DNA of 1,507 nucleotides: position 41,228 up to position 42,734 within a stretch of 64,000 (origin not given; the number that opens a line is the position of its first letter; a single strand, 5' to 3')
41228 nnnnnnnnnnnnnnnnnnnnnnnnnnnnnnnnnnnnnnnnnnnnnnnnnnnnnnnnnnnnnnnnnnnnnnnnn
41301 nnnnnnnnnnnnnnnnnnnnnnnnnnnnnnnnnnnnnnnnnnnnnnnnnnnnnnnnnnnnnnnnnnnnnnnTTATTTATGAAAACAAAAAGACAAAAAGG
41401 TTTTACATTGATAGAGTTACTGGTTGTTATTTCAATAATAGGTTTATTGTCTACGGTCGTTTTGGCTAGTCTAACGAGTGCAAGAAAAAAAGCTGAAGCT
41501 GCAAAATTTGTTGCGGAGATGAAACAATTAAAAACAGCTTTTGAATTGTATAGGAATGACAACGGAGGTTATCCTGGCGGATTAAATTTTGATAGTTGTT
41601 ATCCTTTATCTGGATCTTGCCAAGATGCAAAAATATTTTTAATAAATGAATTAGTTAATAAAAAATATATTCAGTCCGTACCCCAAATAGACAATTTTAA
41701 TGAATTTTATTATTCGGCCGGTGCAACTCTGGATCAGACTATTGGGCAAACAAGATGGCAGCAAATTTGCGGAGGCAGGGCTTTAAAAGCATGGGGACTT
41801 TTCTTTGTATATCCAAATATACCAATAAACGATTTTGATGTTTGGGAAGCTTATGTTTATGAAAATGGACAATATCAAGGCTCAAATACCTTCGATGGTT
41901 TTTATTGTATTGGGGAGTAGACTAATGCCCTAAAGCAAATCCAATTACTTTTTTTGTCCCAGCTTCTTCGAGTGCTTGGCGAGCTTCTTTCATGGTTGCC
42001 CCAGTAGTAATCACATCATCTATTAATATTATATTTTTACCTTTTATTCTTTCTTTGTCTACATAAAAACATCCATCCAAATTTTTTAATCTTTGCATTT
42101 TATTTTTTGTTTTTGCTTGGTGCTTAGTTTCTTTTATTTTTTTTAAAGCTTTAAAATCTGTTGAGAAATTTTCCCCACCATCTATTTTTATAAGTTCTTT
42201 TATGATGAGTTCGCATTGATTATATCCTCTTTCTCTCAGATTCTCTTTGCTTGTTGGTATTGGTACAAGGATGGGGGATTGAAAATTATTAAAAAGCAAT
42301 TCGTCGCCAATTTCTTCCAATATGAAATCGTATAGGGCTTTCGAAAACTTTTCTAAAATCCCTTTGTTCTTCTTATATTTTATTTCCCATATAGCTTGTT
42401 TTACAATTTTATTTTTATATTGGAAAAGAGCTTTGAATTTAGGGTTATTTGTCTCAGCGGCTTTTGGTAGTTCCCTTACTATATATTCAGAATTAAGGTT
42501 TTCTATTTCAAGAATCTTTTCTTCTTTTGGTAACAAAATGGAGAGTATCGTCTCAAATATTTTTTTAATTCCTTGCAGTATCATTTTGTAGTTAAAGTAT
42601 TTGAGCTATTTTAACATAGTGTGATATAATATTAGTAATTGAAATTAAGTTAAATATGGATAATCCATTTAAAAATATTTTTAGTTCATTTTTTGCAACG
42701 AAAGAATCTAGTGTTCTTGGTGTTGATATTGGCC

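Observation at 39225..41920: Tandem pilin paralogs with near-identical 5' regions and hypervariable 3' halves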

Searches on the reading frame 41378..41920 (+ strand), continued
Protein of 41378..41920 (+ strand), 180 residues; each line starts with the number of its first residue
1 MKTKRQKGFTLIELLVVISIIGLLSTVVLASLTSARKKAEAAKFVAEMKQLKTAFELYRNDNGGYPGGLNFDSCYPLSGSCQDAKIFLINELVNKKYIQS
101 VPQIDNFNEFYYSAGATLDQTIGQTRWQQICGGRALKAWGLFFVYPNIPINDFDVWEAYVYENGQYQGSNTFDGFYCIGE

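Call 34: search_solved_structures(query=A4, max_evalue=0.01)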
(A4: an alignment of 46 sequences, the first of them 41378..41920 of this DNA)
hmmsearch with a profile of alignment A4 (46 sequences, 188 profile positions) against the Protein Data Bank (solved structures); distinct sequences matched with E-value up to 0.01: 28.
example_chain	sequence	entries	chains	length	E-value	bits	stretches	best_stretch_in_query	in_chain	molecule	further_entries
9egp_A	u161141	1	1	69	6.6e-18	68.4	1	3-70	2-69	Geopilin domain 1 protein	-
7tgg_A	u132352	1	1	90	2e-17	66.9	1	3-71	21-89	Geopilin domain 1 protein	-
5wda_A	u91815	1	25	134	1.5e-14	57.5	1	12-73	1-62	General secretion pathway protein G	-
2m7g_A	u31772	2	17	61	5.3e-14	55.7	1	12-71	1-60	Geopilin domain 1 protein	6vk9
6xxd_A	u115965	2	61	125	6.3e-13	52.2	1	12-79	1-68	PilA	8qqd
5kua_A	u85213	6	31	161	7.2e-11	45.5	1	12-141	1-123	pilin | Neisseria meningitidis PilE variant SB-GATDH | Neisseria meningitidis PilE, SB-DATDH variant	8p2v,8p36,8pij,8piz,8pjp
2hi2_A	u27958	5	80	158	5.8e-10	42.5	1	12-104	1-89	Fimbrial protein | PilA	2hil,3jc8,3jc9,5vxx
8p3b_A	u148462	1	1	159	6.1e-10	42.5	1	12-117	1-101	Fimbrial protein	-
1ay2_A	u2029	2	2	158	1.3e-09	41.4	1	12-98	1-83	TYPE 4 PILIN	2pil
9laa_A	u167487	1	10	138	2e-08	37.5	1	3-33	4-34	Type IV pilin protein PilA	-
6gv9_A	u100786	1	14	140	3.9e-08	36.6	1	12-66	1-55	Prepilin peptidase-dependent protein D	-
8pfb_G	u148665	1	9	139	1.2e-07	35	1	12-71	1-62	Type IV pilin PilE1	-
8tob_GA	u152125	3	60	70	2.6e-07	33.9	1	13-59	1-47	Fimbrial protein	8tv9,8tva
8tum_e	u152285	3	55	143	4.6e-07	33.1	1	12-59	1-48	Type IV major pilin protein PilA | Pilin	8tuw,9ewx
1oqw_A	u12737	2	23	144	5.2e-07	32.9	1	12-59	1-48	Fimbrial protein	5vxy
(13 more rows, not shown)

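Call 35: find_encoding_contigs(protein=P0007, flank=9000, max_places=2)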
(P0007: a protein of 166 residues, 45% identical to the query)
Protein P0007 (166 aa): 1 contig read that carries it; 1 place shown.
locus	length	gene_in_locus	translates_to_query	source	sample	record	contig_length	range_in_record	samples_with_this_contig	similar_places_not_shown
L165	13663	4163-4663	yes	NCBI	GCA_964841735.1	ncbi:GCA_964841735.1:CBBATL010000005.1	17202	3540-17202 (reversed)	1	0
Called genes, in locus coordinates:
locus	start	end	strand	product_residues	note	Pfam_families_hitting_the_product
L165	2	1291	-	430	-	?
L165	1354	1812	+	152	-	PF02308:MgtC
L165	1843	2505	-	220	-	-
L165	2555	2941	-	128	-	-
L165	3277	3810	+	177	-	PF07963:N_methyl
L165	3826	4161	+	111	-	-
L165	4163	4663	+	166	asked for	PF07963:N_methyl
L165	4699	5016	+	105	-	-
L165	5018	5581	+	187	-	PF07963:N_methyl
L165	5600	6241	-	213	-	PF00156:Pribosyltran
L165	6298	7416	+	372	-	PF11104:PilM_2, PF08841:DDR (faint), PF14450:FtsA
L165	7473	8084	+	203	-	-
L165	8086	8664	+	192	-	PF04350:PilO (weak)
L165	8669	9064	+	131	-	-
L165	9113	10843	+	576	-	PF05157:MshEN, PF00437:T2SSE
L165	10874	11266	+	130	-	PF00072:Response_reg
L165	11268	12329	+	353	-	PF00437:T2SSE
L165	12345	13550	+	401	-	PF28597:T2SSF_N, PF00482:T2SSF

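Call 36: find_encoding_contigs(protein=P0008, flank=9000, max_places=2)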
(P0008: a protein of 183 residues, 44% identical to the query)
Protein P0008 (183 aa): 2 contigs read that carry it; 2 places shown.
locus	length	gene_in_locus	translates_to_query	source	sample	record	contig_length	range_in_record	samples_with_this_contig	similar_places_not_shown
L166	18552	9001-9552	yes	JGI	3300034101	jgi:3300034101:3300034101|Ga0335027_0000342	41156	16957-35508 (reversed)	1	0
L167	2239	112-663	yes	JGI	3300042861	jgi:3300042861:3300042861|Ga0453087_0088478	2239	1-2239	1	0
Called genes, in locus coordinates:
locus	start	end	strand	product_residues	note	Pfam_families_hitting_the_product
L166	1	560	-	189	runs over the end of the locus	PF01330:RuvA_N, PF00633:HHH (faint), PF14520:HHH_5, PF07499:RuvA_C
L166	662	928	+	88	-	PF01649:Ribosomal_S20p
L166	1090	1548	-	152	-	PF18923:DUF5673 (weak)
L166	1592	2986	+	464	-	PF00479:G6PD_N, PF02781:G6PD_C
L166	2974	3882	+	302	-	PF01488:Shikimate_DH (faint), PF03446:NAD_binding_2, PF03807:F420_oxidored (weak), PF00393:6PGD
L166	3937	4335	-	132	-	-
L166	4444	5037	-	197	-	-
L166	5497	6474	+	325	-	-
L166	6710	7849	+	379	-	PF07963:N_methyl (weak), PF13385:Laminin_G_3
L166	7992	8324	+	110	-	-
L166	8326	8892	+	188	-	PF07963:N_methyl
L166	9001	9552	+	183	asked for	PF07963:N_methyl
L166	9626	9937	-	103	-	PF18893:DUF5652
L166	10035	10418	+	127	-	PF03652:RuvX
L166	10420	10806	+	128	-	PF01588:tRNA_bind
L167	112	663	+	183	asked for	PF07963:N_methyl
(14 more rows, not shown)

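Call 40: predict_structure(alignment_id=A4)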
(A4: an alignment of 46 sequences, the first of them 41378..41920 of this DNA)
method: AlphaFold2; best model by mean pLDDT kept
length: 180 residues; sequences in the alignment: 46
mean_pLDDT: 89.8   pTM: 0.76
mean pLDDT of the five models: 89.8, 89.4, 87.4, 87.4, 86.2
residues with pLDDT >= 90: 124; 70-90: 46; 50-70: 10; < 50: 0
segments of 3 or more residues with pLDDT < 50: none
pLDDT, mean of each block of 10 residues (from residue 1): 72 92 91 89 93 97 90 68 89 97 89 93 95 96 86 93 95 93
secondary structure, 60 per line:
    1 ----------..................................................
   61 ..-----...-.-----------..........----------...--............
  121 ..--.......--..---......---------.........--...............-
elements in order: H11-62 H84-93 E109-114 H115-118 E119-122 E125-131 E139-144 E154-162 E165-179

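Call 43: fold_search(model_id=the predicted structure, library=pdb)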
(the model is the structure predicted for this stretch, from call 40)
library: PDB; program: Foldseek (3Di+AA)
matches with E <= 10: 629; with E <= 0.001: 0
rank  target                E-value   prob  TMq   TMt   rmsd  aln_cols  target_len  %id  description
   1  6u3r_MODEL_1_A        1.3e-01  0.08  0.13  0.13  22.1       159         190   11  Solution NMR structure of the DNAJB6b deltaST variant (Aligned on the J domain) (released 2019-10-09)
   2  3ebt                  2.2e-01  0.11  0.16  0.21  15.6       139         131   12  Crystal structure of a ntf2-like protein of unknown function (bpss0132) from burkholderia pseudomallei k96243 at 1.30 A  (released 2008-09-30)
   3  6d34_B                2.8e-01  0.10  0.17  0.21  14.6       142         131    7  Apo Crystal Structure of TerC, a Terfestatin Biosynthesis Enzyme (released 2018-06-13)
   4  2gf6_A                3.2e-01  0.06  0.14  0.17  12.5       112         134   13  CRYSTAL STRUCTURE OF A PUTATIVE THIOESTERASE (SSO2295) FROM SULFOLOBUS SOLFATARICUS AT 1.91 A RESOLUTION (released 2006-04-18)
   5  7s5n_F                3.4e-01  0.09  0.16  0.20  14.7       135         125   11  Crystal Structure of a Putative uncharacterized protein from Mycobacterium marinum (released 2021-09-22)
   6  7s5n_A                3.8e-01  0.09  0.15  0.20  14.8       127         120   11  Crystal Structure of a Putative uncharacterized protein from Mycobacterium marinum (released 2021-09-22)
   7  6wf4                  3.8e-01  0.08  0.17  0.21  15.0       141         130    8  Crystal Structure of TerC Co-crystallized with Polyporic Acid (released 2021-04-07)
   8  4mju                  4.6e-01  0.09  0.12  0.07  13.6        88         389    9  Influenza Neuraminidase in complex with a novel antiviral compound (released 2014-01-15)
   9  8yia_C                4.6e-01  0.08  0.16  0.20  16.0       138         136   10  The selenomethionine contained structure of SdnG (released 2025-10-22)
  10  2gf6_D                4.9e-01  0.06  0.14  0.19  12.6       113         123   13  CRYSTAL STRUCTURE OF A PUTATIVE THIOESTERASE (SSO2295) FROM SULFOLOBUS SOLFATARICUS AT 1.91 A RESOLUTION (released 2006-04-18)
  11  5fn7_B                5.2e-01  0.30  0.22  0.23   7.5        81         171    7  Crystal structure of human CD45 extracellular region, domains d1-d2 (released 2016-03-23)
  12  7s5n_D                5.2e-01  0.07  0.15  0.20  15.3       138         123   13  Crystal Structure of a Putative uncharacterized protein from Mycobacterium marinum (released 2021-09-22)
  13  2gf6_C                5.5e-01  0.04  0.12  0.16  12.2       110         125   13  CRYSTAL STRUCTURE OF A PUTATIVE THIOESTERASE (SSO2295) FROM SULFOLOBUS SOLFATARICUS AT 1.91 A RESOLUTION (released 2006-04-18)
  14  5fn7_A                5.9e-01  0.28  0.22  0.23   7.5        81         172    7  Crystal structure of human CD45 extracellular region, domains d1-d2 (released 2016-03-23)
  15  4qn4_A                6.3e-01  0.07  0.11  0.06  12.9        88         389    8  Crystal structure of Neuraminidase N6 (released 2014-07-30)
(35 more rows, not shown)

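Call 75: find_encoding_contigs(protein=P0005, flank=5000, max_places=2)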
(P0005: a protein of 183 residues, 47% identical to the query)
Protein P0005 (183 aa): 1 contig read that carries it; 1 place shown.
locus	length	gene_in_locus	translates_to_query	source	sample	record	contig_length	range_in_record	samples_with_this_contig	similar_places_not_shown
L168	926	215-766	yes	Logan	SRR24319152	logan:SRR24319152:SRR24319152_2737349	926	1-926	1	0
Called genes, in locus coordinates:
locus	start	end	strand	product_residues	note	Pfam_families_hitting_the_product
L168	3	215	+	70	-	?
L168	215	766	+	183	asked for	PF07963:N_methyl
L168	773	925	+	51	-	?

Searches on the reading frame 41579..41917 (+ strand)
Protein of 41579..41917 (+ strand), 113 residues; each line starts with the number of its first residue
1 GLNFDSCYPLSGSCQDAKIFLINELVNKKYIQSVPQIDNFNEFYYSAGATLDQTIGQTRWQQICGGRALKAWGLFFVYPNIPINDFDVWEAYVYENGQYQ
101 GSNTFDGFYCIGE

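Call 68: search_protein_representatives(protein=window:41579-41917:+)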
Query: 113 residues. Proteins with E-value up to 0.001 (for the whole library): 4; up to 1e-10: 1; up to 1e-30: 1. The best 4 are listed.
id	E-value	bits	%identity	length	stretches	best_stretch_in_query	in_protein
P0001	7.6e-74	261.8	100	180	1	1-113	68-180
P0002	2.7e-09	53.4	38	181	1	7-112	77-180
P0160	1.8e-05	41.0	31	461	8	25-82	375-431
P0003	9.8e-04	35.4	35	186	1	19-113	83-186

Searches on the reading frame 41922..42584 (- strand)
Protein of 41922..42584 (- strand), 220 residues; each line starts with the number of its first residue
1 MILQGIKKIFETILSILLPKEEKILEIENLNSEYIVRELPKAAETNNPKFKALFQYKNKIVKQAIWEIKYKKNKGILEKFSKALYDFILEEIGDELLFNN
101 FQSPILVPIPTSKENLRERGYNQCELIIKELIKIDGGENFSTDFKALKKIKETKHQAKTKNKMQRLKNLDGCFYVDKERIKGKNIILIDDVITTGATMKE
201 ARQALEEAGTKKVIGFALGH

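Call 8: search_protein_families(library=pfam, proteins=[window:41922-42584:-], max_evalue=0.01)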
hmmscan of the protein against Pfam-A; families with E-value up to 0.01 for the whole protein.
window:41922-42584:- (220 aa): 4 families
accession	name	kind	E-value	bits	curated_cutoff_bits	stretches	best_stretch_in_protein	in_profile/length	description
PF00156.33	Pribosyltran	-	5.8e-09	35.9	26.3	1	151-214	59-119/158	Phosphoribosyl transferase domain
PF15610.12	PRTase_3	-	0.00012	22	28.7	1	143-216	95-170/264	PRTase ComF-like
PF15609.12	PRTase_2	-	0.0029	17.6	28.8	1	175-212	111-149/188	Phosphoribosyl transferase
PF24390.1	PRTase-CE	-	0.005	17.2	27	1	133-204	54-127/253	PRTase-CE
